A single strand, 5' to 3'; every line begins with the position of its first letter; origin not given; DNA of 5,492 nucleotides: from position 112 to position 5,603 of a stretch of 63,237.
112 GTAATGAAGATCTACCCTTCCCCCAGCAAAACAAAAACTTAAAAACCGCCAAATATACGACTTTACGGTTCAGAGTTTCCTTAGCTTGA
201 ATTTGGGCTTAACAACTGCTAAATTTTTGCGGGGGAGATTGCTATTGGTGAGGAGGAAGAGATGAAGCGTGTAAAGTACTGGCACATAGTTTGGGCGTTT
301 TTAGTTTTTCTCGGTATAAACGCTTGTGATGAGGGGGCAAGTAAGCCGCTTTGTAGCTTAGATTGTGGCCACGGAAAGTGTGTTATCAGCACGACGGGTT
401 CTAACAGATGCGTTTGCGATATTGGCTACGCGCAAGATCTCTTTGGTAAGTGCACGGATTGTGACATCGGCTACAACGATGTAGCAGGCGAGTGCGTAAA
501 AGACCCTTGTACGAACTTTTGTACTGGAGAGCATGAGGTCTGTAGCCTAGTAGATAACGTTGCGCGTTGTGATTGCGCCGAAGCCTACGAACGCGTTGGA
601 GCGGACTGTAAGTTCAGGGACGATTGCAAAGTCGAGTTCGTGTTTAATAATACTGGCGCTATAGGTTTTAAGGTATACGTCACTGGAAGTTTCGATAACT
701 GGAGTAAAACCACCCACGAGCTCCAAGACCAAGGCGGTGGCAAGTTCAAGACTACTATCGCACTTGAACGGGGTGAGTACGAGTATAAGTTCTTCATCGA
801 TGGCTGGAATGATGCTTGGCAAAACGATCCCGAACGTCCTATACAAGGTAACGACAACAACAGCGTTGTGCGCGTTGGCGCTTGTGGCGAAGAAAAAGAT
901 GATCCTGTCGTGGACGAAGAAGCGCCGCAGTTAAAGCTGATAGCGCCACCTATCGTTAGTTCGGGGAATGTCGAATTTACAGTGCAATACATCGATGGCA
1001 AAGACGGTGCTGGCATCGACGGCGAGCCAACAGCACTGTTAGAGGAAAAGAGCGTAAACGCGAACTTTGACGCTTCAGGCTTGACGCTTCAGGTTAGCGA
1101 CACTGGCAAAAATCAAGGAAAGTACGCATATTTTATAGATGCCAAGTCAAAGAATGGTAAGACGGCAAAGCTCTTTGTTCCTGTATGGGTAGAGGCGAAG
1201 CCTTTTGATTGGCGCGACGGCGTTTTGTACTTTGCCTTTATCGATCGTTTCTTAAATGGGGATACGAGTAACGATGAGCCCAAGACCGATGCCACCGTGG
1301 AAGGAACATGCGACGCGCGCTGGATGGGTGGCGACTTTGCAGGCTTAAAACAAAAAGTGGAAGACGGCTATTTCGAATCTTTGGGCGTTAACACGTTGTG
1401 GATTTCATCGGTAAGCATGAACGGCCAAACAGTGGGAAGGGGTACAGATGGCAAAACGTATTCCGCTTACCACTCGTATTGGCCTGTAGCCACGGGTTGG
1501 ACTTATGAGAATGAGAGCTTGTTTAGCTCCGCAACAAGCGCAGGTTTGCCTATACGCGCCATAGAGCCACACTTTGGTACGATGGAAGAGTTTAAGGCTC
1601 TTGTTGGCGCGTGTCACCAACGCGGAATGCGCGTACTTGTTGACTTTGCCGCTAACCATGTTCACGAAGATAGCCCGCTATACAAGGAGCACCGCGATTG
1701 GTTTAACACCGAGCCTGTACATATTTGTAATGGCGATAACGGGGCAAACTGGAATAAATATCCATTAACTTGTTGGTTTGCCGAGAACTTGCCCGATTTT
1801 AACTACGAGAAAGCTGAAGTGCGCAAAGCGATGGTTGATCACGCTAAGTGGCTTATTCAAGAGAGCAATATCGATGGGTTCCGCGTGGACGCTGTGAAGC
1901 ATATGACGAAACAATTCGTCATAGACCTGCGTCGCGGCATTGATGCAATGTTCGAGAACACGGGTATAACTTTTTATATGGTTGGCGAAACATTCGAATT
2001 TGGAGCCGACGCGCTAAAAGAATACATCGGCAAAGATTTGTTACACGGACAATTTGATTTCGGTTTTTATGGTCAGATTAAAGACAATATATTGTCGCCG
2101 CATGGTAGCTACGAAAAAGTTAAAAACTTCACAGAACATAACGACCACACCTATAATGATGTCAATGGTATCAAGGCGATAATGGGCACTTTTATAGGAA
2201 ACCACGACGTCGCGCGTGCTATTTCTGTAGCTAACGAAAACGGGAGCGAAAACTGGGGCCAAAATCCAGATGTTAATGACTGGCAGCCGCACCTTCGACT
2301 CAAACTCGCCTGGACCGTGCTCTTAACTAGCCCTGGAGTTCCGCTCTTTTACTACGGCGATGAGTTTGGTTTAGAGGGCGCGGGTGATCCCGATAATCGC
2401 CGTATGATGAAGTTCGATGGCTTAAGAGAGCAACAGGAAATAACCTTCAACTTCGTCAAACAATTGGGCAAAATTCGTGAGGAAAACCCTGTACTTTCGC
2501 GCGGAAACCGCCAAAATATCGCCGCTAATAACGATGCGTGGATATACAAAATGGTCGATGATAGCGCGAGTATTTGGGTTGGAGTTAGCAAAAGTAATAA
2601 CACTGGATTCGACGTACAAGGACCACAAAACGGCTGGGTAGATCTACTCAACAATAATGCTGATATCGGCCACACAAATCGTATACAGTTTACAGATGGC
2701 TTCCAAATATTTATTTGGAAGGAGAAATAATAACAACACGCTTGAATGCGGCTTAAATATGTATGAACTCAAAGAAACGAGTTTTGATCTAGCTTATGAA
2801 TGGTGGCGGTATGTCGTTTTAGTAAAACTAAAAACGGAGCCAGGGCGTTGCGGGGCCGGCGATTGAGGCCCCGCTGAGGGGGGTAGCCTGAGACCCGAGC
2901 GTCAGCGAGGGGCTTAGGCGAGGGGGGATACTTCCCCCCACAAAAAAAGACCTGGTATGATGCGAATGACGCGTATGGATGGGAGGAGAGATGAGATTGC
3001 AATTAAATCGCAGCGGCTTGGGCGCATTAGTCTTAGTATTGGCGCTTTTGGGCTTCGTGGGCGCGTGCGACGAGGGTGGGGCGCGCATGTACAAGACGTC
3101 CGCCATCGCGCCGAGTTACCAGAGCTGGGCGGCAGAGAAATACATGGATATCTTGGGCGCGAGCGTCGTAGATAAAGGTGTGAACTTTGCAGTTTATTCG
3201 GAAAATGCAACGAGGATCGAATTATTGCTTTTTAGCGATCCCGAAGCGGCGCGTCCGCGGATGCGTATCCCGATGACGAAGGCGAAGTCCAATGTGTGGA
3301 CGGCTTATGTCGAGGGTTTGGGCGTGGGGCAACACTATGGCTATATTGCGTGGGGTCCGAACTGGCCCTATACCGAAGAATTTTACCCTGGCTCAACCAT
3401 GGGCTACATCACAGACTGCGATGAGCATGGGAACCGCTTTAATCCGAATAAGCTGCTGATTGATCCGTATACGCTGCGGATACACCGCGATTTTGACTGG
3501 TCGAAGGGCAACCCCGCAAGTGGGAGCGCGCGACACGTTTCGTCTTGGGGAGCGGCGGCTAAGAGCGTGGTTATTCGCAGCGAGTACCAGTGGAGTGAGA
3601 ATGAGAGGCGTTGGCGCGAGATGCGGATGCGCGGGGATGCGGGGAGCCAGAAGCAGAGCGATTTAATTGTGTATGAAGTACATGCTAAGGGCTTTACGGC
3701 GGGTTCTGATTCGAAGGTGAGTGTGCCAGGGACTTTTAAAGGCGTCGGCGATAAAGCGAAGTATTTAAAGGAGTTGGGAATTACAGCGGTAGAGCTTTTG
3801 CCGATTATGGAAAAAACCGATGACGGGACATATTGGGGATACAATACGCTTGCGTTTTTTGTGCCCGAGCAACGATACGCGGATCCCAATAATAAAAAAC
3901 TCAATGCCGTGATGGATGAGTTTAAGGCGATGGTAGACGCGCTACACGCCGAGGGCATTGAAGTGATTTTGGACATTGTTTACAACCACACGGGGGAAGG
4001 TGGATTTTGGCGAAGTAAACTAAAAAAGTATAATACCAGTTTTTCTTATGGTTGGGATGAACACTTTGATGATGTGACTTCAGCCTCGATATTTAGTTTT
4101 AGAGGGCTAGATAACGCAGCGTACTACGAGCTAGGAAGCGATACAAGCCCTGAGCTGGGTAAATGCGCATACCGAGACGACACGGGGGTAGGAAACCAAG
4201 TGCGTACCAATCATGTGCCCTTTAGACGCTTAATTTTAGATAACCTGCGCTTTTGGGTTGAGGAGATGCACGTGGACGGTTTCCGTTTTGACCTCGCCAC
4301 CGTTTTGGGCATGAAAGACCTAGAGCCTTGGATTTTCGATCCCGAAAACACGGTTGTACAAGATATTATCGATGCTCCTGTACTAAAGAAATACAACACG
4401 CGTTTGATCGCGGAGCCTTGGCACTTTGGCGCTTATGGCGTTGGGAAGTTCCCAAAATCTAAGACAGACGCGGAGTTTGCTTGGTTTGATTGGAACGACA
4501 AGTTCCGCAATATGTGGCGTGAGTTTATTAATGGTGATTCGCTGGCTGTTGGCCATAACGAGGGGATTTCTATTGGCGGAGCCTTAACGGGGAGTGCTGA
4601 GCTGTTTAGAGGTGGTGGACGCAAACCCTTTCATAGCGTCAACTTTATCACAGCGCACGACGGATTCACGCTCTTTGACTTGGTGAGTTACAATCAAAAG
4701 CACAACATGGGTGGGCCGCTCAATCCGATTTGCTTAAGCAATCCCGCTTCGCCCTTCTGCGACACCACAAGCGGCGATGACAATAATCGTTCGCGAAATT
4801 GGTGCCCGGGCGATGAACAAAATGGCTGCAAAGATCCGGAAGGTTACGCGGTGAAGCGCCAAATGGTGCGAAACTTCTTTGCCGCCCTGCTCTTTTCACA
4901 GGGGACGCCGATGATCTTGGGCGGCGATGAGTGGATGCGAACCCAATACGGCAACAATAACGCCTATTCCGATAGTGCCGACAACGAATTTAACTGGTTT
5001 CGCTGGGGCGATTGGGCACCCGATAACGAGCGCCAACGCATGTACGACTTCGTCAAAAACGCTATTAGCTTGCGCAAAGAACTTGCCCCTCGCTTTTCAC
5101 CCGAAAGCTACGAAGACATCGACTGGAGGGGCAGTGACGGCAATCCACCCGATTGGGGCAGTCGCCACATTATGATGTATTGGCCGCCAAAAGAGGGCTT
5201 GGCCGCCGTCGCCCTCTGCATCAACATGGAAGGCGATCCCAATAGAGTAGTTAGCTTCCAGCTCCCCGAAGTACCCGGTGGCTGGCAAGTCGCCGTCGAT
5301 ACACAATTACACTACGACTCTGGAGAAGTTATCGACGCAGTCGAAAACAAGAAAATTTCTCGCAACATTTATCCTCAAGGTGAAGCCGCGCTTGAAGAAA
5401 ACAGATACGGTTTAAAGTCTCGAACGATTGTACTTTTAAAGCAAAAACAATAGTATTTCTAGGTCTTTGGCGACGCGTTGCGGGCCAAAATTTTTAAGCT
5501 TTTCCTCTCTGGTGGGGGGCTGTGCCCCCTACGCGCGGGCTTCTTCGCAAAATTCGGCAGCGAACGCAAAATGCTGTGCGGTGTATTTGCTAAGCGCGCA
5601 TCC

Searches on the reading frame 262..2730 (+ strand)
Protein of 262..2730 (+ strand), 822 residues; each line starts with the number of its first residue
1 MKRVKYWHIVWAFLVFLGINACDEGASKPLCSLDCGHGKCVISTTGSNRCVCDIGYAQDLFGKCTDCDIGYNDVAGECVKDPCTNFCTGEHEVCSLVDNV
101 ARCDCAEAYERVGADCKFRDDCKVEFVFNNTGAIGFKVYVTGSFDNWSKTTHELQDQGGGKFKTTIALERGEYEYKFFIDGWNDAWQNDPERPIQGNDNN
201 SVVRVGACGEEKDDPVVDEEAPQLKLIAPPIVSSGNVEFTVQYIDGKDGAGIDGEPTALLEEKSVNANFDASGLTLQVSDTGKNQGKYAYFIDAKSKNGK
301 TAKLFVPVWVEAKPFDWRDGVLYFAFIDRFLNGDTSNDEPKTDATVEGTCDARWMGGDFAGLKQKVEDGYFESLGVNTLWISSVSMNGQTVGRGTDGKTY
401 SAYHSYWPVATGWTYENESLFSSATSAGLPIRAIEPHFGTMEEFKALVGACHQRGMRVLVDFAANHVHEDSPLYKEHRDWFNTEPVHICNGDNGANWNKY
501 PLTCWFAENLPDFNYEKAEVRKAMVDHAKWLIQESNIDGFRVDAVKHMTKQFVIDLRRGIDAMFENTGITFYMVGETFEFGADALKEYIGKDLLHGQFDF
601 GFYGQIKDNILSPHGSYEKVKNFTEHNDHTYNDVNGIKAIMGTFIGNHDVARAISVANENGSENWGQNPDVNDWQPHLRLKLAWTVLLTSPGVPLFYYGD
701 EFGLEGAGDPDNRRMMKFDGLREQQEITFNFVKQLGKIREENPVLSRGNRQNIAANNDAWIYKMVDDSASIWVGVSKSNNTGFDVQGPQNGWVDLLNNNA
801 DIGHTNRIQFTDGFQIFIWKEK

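Call 55: search_protein_families(library=padloc, proteins=[window:262-2730:+], max_evalue=1e-8)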
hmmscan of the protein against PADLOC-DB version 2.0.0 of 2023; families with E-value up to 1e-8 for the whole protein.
window:262-2730:+ (822 aa): 1 family
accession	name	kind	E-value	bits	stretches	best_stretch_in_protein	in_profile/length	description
PDLC01097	C3a214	-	6.5e-25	85.7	1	311-628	45-315/495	GlgB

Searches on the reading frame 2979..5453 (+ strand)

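Call 55: search_protein_families(library=padloc, proteins=[window:2979-5453:+], max_evalue=1e-8)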
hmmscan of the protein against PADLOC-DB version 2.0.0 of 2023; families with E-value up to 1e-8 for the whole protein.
window:2979-5453:+ (824 aa): 1 family
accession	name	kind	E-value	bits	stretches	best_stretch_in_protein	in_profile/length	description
PDLC01097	C3a214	-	1.3e-19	68.2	1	243-441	86-234/495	GlgB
